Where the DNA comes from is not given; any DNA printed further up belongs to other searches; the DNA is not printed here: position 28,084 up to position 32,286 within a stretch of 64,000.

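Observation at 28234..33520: Two unexplained structural genes (a 1300-aa Big_1-repeat protein and a small OM beta-barrel) inserted between pilO and pilP-pilQ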

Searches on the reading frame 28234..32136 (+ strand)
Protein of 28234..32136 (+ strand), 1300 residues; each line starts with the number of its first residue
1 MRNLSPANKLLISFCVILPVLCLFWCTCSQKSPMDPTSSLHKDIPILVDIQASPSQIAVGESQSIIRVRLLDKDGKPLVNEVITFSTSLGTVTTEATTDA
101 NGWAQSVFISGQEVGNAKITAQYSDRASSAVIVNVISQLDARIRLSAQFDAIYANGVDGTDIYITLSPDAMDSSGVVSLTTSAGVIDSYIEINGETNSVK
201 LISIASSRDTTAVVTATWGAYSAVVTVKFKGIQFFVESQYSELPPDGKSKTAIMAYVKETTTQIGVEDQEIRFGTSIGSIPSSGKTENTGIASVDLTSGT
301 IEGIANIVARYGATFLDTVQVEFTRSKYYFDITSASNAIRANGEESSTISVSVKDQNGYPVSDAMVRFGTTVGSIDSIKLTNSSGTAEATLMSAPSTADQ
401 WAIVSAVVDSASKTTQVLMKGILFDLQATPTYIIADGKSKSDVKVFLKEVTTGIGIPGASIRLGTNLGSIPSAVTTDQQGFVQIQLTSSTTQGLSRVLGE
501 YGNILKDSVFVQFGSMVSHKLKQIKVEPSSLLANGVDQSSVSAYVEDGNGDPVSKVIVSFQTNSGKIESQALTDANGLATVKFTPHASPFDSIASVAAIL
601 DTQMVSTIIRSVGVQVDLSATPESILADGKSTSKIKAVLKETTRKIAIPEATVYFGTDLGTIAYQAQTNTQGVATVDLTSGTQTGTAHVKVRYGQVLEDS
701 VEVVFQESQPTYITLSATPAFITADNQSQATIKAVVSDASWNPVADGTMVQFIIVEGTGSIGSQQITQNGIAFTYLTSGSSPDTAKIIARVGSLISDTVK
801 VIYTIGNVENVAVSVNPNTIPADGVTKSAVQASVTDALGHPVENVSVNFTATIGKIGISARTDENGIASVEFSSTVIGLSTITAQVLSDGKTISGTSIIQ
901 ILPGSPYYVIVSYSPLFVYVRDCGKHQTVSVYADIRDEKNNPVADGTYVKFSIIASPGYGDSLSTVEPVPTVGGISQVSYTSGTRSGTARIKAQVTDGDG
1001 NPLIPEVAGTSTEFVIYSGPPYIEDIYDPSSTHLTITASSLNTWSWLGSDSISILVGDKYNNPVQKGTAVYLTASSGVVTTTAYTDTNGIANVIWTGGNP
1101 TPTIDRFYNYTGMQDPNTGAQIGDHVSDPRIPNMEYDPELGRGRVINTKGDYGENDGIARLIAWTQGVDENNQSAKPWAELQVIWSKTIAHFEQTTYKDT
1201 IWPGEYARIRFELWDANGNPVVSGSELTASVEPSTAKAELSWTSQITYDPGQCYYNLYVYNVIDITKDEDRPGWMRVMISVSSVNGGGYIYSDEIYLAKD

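Call 3: search_protein_families(library=pfam, proteins=[window:28234-32136:+], max_evalue=0.01)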
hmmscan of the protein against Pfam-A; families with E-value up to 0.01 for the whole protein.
window:28234-32136:+ (1300 aa): 8 families
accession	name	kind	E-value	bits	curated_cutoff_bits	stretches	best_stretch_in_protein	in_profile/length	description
PF02369.22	Big_1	-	9.8e-84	276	34.9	9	811-892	2-85/93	Bacterial Ig-like domain (group 1)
PF09134.16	Invasin_D3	-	1.6e-81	269.5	33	8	617-704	6-94/98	Invasin, domain 3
PF13620.12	CarboxypepD_reg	-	1.5e-11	45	32.3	0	66-143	2-79/82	Carboxypeptidase regulatory-like domain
PF17789.7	MG4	-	1.7e-11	44.6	24.7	1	66-125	18-77/95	Macroglobulin domain MG4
PF11974.14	bMG3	-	5.1e-09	36.5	34.9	0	439-490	11-62/103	Bacterial alpha-2-macroglobulin MG3 domain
PF18565.7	Glyco_hydro2_C5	-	9.3e-09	35.5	32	0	333-365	4-36/103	Glycoside hydrolase family 2 C-terminal domain 5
PF24107.1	DUF7382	-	6.8e-05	23.1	27.4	0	347-390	20-63/65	Domain of unknown function (DUF7382)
PF13115.11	YtkA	-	0.0035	18.4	25.9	0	328-369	7-43/85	YtkA-like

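Call 7: search_protein_families(library=ncbifam, proteins=[window:28234-32136:+], max_evalue=0.01)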
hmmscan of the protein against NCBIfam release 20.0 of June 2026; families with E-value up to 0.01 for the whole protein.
window:28234-32136:+ (1300 aa): 1 family
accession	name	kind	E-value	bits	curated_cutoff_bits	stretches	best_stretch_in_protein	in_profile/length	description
NF038353.1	FxLYD_dom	domain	0.0089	15.9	23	0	1205-1233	19-47/71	FxLYD domain-containing protein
